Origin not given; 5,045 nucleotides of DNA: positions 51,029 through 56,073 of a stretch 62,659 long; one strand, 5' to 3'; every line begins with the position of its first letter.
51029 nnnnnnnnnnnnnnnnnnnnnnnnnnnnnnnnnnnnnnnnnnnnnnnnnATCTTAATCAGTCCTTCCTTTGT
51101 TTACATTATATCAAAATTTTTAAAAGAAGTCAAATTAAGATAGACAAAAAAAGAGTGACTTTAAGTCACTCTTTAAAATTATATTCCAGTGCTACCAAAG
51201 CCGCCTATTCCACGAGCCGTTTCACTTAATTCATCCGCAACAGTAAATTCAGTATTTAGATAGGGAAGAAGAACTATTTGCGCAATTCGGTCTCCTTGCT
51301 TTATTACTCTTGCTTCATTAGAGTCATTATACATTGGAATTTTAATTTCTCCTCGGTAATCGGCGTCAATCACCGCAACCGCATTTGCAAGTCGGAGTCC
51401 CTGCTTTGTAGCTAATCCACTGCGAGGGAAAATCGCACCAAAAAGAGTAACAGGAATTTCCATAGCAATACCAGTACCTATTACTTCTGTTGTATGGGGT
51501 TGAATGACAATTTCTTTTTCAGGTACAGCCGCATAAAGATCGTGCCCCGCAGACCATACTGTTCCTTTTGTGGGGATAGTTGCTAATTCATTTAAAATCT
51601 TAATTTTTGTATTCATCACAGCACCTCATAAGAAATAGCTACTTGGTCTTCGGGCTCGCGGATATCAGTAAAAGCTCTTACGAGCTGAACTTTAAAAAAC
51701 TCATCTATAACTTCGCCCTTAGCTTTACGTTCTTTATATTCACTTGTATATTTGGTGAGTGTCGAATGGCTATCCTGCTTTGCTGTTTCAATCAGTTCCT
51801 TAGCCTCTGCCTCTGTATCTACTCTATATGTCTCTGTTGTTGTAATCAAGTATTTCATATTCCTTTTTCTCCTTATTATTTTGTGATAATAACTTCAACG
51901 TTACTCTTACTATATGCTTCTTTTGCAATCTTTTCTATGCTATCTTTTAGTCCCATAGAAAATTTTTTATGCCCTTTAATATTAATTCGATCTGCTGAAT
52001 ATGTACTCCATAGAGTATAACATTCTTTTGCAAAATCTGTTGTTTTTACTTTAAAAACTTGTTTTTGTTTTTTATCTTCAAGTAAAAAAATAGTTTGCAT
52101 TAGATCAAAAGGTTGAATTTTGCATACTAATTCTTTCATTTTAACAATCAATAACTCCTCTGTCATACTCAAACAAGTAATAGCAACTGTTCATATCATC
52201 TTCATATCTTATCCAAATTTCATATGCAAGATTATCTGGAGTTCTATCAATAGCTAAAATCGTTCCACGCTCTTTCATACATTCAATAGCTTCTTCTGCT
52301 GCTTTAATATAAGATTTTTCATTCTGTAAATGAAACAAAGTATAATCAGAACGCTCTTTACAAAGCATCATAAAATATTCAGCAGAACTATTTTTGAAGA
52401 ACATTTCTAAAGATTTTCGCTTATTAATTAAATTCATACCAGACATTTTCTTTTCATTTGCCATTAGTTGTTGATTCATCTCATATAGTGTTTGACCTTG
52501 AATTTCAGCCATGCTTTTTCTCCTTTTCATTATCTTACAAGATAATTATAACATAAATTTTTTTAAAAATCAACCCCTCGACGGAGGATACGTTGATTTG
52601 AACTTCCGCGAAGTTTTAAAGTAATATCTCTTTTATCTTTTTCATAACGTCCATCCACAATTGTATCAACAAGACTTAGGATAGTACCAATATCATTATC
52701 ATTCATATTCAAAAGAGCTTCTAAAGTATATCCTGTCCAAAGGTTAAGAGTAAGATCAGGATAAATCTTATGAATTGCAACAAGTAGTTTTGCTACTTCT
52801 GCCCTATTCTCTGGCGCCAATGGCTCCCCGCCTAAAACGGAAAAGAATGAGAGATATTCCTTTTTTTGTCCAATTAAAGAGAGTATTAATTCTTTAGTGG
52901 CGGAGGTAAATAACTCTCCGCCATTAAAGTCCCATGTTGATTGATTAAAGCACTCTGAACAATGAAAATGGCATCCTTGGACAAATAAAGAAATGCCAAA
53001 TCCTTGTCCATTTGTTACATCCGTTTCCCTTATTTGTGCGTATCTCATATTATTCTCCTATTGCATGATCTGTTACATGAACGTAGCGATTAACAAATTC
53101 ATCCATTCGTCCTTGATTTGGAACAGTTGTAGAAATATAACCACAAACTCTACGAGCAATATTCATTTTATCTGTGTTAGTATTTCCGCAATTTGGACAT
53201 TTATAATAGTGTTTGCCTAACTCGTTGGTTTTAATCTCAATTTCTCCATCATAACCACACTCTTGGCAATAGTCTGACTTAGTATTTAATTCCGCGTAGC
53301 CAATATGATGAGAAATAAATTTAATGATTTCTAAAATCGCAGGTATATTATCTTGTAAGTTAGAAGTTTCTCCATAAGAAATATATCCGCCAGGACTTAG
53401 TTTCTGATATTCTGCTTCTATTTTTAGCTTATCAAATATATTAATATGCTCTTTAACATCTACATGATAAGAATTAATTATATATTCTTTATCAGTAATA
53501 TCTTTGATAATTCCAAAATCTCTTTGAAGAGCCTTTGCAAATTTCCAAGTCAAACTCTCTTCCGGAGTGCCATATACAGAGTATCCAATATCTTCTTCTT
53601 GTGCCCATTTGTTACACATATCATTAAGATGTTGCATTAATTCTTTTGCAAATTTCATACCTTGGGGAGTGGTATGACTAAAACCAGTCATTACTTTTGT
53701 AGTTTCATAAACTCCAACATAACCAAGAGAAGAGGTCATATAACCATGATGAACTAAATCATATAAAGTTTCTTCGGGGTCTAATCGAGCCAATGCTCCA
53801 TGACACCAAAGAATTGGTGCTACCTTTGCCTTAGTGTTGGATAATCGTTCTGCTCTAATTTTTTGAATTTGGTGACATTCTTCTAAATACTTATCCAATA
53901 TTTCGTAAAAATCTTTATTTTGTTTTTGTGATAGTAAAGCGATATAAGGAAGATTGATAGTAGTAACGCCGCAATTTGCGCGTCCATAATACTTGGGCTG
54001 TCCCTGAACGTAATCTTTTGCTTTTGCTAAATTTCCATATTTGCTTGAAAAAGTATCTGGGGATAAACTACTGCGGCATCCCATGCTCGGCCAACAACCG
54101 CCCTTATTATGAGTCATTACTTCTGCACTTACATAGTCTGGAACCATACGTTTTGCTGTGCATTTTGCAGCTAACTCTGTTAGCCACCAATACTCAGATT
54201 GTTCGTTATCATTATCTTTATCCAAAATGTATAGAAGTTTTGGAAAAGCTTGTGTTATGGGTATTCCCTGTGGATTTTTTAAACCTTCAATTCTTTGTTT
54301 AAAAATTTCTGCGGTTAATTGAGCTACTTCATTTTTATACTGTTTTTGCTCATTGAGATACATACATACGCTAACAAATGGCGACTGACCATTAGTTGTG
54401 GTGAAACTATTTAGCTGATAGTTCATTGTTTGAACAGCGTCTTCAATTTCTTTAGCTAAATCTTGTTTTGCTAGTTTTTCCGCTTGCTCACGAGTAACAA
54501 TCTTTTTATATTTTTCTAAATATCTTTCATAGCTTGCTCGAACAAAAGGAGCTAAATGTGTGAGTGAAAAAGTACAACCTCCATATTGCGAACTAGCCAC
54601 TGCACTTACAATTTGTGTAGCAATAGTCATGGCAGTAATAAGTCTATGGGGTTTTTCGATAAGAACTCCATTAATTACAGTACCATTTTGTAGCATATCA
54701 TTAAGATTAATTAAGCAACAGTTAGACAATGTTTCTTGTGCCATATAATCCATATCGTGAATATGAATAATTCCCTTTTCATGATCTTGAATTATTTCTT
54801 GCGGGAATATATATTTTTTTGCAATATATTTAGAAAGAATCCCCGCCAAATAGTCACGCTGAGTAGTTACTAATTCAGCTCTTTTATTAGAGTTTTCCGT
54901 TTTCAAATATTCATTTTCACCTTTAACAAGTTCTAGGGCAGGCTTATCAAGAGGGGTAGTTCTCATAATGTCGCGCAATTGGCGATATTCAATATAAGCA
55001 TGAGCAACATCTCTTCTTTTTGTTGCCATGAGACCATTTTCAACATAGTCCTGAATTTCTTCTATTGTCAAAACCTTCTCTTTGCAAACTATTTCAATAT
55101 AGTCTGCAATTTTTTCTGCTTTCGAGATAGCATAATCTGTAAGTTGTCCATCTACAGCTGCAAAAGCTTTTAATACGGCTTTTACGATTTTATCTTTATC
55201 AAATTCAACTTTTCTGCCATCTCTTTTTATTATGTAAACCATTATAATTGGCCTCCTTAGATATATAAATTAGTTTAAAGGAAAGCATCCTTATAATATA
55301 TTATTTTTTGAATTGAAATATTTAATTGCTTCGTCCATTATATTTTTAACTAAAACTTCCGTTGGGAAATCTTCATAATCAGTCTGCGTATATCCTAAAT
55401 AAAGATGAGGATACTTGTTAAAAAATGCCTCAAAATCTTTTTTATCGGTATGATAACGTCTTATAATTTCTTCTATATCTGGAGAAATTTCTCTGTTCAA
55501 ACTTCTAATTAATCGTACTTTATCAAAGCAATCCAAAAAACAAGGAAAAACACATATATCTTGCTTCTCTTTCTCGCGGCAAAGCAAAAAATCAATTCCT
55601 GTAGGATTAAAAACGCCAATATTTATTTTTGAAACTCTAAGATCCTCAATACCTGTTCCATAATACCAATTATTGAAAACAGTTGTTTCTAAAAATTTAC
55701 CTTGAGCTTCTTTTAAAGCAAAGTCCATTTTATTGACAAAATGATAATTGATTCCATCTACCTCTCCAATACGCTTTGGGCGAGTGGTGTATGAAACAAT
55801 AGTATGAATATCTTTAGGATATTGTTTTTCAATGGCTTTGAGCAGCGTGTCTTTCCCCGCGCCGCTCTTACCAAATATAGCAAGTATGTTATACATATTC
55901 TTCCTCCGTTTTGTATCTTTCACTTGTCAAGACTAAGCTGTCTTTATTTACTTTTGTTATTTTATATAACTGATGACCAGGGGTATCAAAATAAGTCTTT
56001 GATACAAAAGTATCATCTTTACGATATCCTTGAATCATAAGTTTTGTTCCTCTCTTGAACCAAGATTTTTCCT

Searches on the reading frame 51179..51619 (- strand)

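Call 12: search_protein_families(library=phrogs, proteins=[window:51179-51619:-], max_evalue=0.001)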
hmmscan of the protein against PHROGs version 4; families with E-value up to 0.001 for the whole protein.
window:51179-51619:- (146 aa): 2 families
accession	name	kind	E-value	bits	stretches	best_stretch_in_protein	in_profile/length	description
phrog_135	-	DNA, RNA and nucleotide metabolism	8.5e-57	194.7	1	1-145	139-290/463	dUTPase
phrog_1663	-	DNA, RNA and nucleotide metabolism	0.00014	22.1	1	30-118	105-192/303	dCTP deaminase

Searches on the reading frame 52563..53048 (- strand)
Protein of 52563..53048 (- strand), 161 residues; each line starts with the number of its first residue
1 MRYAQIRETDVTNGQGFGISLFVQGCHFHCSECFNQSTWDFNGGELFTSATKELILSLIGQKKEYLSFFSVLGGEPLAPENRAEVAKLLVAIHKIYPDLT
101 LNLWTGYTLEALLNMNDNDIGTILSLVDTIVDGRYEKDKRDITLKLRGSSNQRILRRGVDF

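Call 12: search_protein_families(library=phrogs, proteins=[window:52563-53048:-], max_evalue=0.001)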
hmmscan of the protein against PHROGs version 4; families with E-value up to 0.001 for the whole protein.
window:52563-53048:- (161 aa): 3 families
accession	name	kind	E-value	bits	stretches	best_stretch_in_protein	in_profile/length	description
phrog_626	-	DNA, RNA and nucleotide metabolism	3.3e-49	167.6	1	1-156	1-152/164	anaerobic ribonucleotide reductase small subunit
phrog_20267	-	DNA, RNA and nucleotide metabolism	1e-06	29.4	1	103-157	1-48/61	anaerobic ribonucleoside reductase small subunit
phrog_2076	-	moron, auxiliary metabolic gene and host takeover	0.00079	20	0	14-83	30-103/247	QueE-like radical SAM domain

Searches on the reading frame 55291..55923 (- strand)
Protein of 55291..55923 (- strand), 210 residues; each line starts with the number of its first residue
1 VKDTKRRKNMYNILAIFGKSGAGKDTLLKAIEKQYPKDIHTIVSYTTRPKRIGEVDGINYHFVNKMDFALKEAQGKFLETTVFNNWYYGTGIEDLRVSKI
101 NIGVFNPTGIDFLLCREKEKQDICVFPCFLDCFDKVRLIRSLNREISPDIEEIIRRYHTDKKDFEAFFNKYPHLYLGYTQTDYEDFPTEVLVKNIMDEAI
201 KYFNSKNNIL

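Call 12: search_protein_families(library=phrogs, proteins=[window:55291-55923:-], max_evalue=0.001)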
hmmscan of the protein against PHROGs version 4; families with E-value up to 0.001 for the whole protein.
window:55291-55923:- (210 aa): 2 families
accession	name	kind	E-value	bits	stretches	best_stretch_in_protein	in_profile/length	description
phrog_1815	-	other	3e-32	113.5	1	9-200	1-186/197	guanylate kinase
phrog_139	-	other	5e-05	23.9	1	3-38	75-108/342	deoxynucleoside monophosphate kinase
